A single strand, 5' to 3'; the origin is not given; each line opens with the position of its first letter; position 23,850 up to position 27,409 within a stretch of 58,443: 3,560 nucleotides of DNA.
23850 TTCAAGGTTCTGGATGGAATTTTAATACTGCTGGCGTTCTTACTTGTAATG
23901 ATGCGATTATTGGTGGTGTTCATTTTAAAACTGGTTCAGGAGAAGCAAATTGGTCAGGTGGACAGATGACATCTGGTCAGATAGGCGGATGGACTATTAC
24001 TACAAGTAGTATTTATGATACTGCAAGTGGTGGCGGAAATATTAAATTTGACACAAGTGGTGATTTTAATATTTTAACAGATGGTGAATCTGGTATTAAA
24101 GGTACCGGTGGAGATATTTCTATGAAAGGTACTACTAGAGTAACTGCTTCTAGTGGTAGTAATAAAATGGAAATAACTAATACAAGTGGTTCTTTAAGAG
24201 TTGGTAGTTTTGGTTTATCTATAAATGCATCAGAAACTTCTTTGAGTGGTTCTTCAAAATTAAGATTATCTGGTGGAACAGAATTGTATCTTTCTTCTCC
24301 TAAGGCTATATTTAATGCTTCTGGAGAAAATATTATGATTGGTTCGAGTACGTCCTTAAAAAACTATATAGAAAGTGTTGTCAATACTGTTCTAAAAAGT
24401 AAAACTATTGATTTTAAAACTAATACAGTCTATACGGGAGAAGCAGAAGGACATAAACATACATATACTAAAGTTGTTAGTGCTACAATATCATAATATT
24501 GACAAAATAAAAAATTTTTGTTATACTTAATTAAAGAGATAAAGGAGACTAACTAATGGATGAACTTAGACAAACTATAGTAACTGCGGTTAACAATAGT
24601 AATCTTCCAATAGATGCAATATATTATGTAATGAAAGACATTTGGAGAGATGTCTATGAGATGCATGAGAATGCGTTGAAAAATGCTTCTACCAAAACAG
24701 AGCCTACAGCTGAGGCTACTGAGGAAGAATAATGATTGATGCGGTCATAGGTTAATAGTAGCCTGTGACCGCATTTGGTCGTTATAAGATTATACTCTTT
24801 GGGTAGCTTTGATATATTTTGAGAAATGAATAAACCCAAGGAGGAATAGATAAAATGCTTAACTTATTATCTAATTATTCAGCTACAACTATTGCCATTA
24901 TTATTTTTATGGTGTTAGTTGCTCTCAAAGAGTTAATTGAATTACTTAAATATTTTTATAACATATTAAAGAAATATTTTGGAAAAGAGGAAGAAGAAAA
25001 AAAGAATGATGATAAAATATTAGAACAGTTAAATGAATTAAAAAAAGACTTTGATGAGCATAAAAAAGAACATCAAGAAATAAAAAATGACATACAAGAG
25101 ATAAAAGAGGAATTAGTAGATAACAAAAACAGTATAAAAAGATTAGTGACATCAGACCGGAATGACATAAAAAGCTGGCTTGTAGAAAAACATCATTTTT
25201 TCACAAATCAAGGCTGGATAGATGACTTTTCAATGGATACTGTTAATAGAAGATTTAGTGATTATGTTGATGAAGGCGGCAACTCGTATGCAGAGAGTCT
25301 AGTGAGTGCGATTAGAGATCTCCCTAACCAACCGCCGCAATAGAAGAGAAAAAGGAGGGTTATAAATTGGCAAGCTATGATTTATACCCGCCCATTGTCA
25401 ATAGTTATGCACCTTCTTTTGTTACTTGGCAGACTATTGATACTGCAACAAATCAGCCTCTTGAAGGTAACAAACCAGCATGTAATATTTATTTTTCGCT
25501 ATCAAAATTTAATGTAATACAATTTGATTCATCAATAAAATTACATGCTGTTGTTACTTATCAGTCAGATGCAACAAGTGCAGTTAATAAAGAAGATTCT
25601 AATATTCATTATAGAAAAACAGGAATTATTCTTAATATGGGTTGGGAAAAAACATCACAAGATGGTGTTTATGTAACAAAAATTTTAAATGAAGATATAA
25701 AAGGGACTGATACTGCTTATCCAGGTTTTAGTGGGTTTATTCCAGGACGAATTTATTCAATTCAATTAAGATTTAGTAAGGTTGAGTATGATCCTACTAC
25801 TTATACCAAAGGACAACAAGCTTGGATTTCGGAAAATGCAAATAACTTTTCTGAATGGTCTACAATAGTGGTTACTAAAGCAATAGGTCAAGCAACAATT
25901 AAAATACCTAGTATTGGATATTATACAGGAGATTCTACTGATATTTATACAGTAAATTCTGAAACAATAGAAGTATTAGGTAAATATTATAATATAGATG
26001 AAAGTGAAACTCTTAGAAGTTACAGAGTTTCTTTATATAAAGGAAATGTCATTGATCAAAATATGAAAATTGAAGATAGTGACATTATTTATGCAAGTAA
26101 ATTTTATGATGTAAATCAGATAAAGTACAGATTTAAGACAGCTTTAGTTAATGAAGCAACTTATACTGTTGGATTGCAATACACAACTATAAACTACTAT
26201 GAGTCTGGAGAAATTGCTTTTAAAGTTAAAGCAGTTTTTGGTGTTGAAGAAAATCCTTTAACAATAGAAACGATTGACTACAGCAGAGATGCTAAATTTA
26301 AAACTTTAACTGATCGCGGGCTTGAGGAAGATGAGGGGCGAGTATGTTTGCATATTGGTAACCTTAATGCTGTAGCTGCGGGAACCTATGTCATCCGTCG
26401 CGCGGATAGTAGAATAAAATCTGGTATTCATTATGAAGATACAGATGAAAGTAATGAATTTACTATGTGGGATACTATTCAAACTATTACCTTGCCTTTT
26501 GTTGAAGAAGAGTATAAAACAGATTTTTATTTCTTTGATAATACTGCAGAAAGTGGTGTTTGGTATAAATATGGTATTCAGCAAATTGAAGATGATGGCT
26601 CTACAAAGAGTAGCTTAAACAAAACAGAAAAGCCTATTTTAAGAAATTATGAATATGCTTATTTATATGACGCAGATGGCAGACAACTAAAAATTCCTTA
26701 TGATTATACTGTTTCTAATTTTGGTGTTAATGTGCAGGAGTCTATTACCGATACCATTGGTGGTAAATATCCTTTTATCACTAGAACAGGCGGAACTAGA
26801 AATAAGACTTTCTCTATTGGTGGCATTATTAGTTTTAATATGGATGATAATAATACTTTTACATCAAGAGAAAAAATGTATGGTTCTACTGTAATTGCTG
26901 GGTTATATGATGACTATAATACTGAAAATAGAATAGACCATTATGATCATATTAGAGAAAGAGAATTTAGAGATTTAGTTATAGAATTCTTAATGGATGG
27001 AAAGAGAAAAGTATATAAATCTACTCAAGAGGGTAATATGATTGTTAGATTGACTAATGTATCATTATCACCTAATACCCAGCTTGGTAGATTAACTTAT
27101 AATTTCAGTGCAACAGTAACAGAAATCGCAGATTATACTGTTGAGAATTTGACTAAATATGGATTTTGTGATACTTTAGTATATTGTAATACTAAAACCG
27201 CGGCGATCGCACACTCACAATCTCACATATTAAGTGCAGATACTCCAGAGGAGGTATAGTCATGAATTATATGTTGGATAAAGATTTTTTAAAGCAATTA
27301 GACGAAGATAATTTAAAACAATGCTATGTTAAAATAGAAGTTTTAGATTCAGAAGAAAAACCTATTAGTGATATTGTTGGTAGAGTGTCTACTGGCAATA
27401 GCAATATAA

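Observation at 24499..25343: Second host-promoter-driven unit inside the tail module: promoter, 58-aa ORF, hairpin, then a membrane-anchored coiled-coil protein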

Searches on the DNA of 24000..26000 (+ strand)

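Call 7: search_dna_similar(query=window:24000-26000:+, collection=phages, mode=distant, max_rows=20)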
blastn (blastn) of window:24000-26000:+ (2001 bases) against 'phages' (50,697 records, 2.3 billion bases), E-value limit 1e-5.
No match.

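Call 49: search_rna_families(source=window, start=24400, end=24950, threshold=evalue, max_evalue=1)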
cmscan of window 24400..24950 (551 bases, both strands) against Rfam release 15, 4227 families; matches with E-value up to 1: 0.
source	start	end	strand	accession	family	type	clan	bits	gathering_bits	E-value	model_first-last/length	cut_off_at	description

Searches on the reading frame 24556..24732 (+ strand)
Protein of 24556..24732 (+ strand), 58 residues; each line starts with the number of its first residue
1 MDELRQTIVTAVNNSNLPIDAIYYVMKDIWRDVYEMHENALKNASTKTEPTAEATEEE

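Call 5: search_protein_families(library=pfam, proteins=[window:24556-24732:+], max_evalue=1)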
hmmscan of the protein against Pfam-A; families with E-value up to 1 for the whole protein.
window:24556-24732:+ (58 aa): 0 families

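Call 6: search_protein_families(library=phrogs, proteins=[window:24556-24732:+], max_evalue=1)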
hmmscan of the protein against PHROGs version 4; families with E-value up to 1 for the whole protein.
window:24556-24732:+ (58 aa): 0 families

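Call 67: search_protein_families(library=ncbifam, proteins=[window:24556-24732:+], max_evalue=1)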
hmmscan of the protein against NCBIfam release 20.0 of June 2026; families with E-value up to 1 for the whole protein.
window:24556-24732:+ (58 aa): 0 families

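Call 68: search_protein_families(library=padloc, proteins=[window:24556-24732:+], max_evalue=0.1)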
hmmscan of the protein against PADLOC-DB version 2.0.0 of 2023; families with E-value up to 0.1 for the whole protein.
window:24556-24732:+ (58 aa): 0 families

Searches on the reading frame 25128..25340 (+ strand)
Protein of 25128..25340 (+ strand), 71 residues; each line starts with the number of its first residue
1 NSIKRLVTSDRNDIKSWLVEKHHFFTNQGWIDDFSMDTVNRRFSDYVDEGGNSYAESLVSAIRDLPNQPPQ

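Call 61: predict_structure(alignment_id=A5)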
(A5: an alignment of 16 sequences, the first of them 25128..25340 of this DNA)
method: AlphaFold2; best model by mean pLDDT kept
length: 71 residues; sequences in the alignment: 16
mean_pLDDT: 93.8   pTM: 0.78
mean pLDDT of the five models: 93.8, 92.8, 91.0, 89.5, 87.3
residues with pLDDT >= 90: 61; 70-90: 10; 50-70: 0; < 50: 0
segments of 3 or more residues with pLDDT < 50: none
pLDDT, mean of each block of 10 residues (from residue 1): 91 96 97 97 93 92 94 76
secondary structure, 60 per line:
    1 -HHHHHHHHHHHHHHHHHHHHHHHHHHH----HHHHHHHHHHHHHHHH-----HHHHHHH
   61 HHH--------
elements in order: H2-28 H33-48 H54-63

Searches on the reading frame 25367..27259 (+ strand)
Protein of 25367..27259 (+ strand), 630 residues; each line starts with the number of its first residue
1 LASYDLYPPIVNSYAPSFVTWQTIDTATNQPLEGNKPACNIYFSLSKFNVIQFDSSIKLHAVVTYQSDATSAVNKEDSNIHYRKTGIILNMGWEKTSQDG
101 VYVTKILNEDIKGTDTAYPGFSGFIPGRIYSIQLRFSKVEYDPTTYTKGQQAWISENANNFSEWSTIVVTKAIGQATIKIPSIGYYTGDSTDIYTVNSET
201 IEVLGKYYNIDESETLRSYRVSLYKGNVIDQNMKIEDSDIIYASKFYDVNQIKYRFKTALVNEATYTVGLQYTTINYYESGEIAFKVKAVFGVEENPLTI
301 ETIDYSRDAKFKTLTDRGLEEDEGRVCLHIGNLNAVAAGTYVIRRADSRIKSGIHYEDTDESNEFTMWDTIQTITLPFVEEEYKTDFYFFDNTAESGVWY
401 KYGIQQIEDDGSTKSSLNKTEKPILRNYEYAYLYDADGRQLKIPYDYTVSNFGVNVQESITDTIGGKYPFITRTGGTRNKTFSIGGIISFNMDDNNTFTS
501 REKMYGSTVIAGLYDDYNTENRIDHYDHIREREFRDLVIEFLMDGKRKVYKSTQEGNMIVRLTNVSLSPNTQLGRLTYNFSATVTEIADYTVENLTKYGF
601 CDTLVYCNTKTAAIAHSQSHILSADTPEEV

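Call 5: search_protein_families(library=pfam, proteins=[window:25367-27259:+], max_evalue=1)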
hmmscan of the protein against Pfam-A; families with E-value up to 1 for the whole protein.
window:25367-27259:+ (630 aa): 1 family
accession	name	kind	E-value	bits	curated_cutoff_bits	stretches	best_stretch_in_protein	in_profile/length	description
PF06923.16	GutM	-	0.018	15.6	25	1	476-513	40-77/107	Glucitol operon activator protein (GutM)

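Call 6: search_protein_families(library=phrogs, proteins=[window:25367-27259:+], max_evalue=1)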
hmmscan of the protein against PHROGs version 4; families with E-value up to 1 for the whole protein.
window:25367-27259:+ (630 aa): 4 families
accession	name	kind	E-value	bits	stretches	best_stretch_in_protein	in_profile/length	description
phrog_30026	-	unknown function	3.1e-12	46.7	1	243-600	236-597/617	-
phrog_26987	-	unknown function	0.081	13.9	1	426-463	30-67/98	-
phrog_23906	-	unknown function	0.097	13.9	1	485-538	24-77/92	-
phrog_26713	-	other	0.097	13.6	1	184-215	36-67/74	methyltransferase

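Call 89: search_solved_structures(query=window:25367-27259:+, max_evalue=1)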
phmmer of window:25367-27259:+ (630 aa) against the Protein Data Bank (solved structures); distinct sequences matched with E-value up to 1: 2.
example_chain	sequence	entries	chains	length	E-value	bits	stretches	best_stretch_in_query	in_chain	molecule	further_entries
2lt9_A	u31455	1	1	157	0.27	12.8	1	337-413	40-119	Protein Slc8a3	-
4ca9_A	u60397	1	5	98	0.48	12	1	138-212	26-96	39 KDA FK506-BINDING NUCLEAR PROTEIN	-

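Call 99: search_dna_similar(query=window:25367-27259:+, collection=phages, mode=protein, max_evalue=0.00001, max_rows=25)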
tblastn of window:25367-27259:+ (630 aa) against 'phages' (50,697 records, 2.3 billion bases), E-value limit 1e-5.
Records with a match: 9; places in all: 9; records where one place covers at least 80% of the query: 1.
Best place of each record, by identity: <60% 9.
By first word of the organism name: Enterococcus 7; Bacteriophage 1; Phage 1.
By host as written in the record: Enterococcus faecium 4; - 2; Enterococcus faecalis 2; Enterococcus faecium 374iF1 (22) 1.
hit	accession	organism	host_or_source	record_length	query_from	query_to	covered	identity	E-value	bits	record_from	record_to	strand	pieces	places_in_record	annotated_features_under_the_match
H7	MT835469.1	Bacteriophage sp.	human fecal samples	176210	5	599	94%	29.3%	6e-59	220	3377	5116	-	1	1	record has no annotation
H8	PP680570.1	Enterococcus phage VRE9_4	Enterococcus faecium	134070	368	598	37%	23.8%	7e-11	72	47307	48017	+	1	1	hypothetical protein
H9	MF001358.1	Enterococcus phage EF1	Enterococcus faecalis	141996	368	598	37%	23.8%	7e-11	72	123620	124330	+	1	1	hypothetical protein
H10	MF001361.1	Enterococcus phage EF5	Enterococcus faecalis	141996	368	598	37%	23.8%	7e-11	72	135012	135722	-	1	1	hypothetical protein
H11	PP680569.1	Enterococcus phage VRE9_3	Enterococcus faecium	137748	368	598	37%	23.8%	7e-11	72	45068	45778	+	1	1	hypothetical protein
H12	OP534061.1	Enterococcus phage H1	Enterococcus faecium 374iF1 (22)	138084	368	598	37%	23.8%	7e-11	72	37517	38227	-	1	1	hypothetical protein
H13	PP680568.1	Enterococcus phage VRE9_2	Enterococcus faecium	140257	368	598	37%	23.4%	8e-11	72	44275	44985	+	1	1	hypothetical protein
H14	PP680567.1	Enterococcus phage VRE9_1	Enterococcus faecium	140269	368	598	37%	23.4%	8e-11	72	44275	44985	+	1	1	hypothetical protein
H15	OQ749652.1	Phage Phass-1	human gut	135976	531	589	9%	52.5%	4e-8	63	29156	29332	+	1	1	hypothetical protein (x2)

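Call 100: get_annotated_region(hit=H8, flank=9000)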
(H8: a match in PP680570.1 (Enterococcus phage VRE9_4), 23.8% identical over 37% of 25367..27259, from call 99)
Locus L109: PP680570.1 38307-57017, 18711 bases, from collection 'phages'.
description: Enterococcus phage VRE9_4, complete genome.
organism: Enterococcus phage VRE9_4 (NCBI taxid 3141818)
taxonomy: Viruses; Duplodnaviria; Heunggongvirae; Uroviricota; Caudoviricetes
host: Enterococcus faecium; source: sewage; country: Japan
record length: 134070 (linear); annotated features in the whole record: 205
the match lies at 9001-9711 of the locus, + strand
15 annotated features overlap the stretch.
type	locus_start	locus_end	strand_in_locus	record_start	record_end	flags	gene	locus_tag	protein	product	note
CDS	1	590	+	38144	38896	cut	-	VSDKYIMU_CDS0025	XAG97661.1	hypothetical protein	/phase=0; /top_hit=KY554772_p151; /phrog=6227; /source=PHANOTATE_1.5.1; /score=-565063.8700371572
CDS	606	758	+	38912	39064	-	-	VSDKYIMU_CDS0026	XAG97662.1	hypothetical protein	/phase=0; /top_hit=p46509 VI_01201; /phrog=1382; /source=PHANOTATE_1.5.1; /score=-20.36953858748933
CDS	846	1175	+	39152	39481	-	-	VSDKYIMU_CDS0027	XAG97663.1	holin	/phase=0; /top_hit=p273545 VI_05055; /phrog=1299; /source=PHANOTATE_1.5.1; /score=-56335.97940361921; lysis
CDS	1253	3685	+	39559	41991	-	-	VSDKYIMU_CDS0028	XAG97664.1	endolysin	/phase=0; /top_hit=NC_029029_p36; /phrog=3513; /source=PHANOTATE_1.5.1; /score=-8.340482686947251e+21; lysis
CDS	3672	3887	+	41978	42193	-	-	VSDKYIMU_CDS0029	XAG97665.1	hypothetical protein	/phase=0; /top_hit=MF001358_p150; /phrog=36837; /source=PHANOTATE_1.5.1; /score=-112.73250251355392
CDS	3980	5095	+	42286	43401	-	-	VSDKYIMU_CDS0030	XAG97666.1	hypothetical protein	/phase=0; /top_hit=MF001358_p151; /phrog=37947; /source=PHANOTATE_1.5.1; /score=-2647500492763.501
CDS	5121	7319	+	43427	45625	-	-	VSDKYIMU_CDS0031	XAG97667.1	hypothetical protein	/phase=0; /top_hit=MF001361_p169; /phrog=37786; /source=PHANOTATE_1.5.1; /score=-5.660780600850477e+22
CDS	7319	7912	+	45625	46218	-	-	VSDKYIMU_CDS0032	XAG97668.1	hypothetical protein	/phase=0; /top_hit=MF001361_p168; /phrog=38057; /source=PHANOTATE_1.5.1; /score=-1116926.4012698948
CDS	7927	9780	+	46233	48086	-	-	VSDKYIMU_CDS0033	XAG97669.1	hypothetical protein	/phase=0; /top_hit=MF001361_p167; /phrog=30026; /source=PHANOTATE_1.5.1; /score=-1.0426046483003488e+22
CDS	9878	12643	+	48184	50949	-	-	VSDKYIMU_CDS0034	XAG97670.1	hypothetical protein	/phase=0; /top_hit=MF001361_p166; /phrog=32343; /source=PHANOTATE_1.5.1; /score=-6.289841774318356e+26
CDS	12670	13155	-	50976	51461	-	-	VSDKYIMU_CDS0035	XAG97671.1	Holliday junction resolvase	/phase=0; /top_hit=KX379673_p55; /phrog=827; /source=PHANOTATE_1.5.1; /score=-14468247.504973069; RNA and nucleotide ...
CDS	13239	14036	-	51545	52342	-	-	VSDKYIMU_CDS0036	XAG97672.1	dUTPase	/phase=0; /top_hit=NC_027996_p7; /phrog=135; /source=PHANOTATE_1.5.1; /score=-10560340471.625374; RNA and nucleotide ...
CDS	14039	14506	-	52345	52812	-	-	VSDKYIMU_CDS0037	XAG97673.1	hypothetical protein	/phase=0; /top_hit=MF001358_p158; /phrog=31173; /source=PHANOTATE_1.5.1; /score=-367519.7859637262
CDS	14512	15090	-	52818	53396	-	-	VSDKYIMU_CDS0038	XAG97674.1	guanylate kinase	/phase=0; /top_hit=KY554769_p130; /phrog=1815; /source=PHANOTATE_1.5.1; /score=-141017605.08159754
CDS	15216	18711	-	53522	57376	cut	-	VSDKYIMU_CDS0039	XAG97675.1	DNA polymerase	/phase=0; /top_hit=p13883 VI_00993; /phrog=405; /source=PHANOTATE_1.5.1; /score=-1.4318127842949064e+42; RNA and ...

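Call 101: get_annotated_region(hit=H15, flank=7000)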
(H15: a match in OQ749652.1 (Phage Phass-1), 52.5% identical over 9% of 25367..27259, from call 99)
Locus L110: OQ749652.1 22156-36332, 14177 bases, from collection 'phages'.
description: Phage Phass-1, complete genome.
organism: Phage Phass-1 (NCBI taxid 3043662)
taxonomy: Viruses; Duplodnaviria; Heunggongvirae; Uroviricota; Caudoviricetes; Caudoviricetes code 15 clade
host: -; source: human gut; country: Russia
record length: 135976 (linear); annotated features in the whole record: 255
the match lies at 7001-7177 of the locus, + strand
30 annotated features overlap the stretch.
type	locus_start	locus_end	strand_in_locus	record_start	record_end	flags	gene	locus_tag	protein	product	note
CDS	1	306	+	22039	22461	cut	-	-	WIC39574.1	hypothetical protein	-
CDS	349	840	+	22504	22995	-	-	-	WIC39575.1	hypothetical protein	-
CDS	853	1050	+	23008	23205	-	-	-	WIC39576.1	hypothetical protein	-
CDS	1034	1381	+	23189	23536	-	-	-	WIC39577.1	hypothetical protein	-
CDS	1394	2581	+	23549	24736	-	-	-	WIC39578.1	hypothetical protein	-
CDS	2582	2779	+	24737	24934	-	-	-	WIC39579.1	hypothetical protein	-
CDS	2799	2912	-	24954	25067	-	-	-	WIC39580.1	hypothetical protein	-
CDS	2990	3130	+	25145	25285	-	-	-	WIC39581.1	hypothetical protein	-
CDS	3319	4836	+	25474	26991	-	-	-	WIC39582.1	hypothetical protein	-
CDS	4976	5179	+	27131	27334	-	-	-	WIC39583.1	hypothetical protein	-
CDS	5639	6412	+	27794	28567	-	-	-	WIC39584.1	hypothetical protein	-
CDS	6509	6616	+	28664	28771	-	-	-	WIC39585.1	hypothetical protein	-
CDS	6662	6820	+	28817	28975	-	-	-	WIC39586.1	hypothetical protein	-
CDS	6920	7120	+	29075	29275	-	-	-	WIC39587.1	hypothetical protein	-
CDS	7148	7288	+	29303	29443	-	-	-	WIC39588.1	hypothetical protein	-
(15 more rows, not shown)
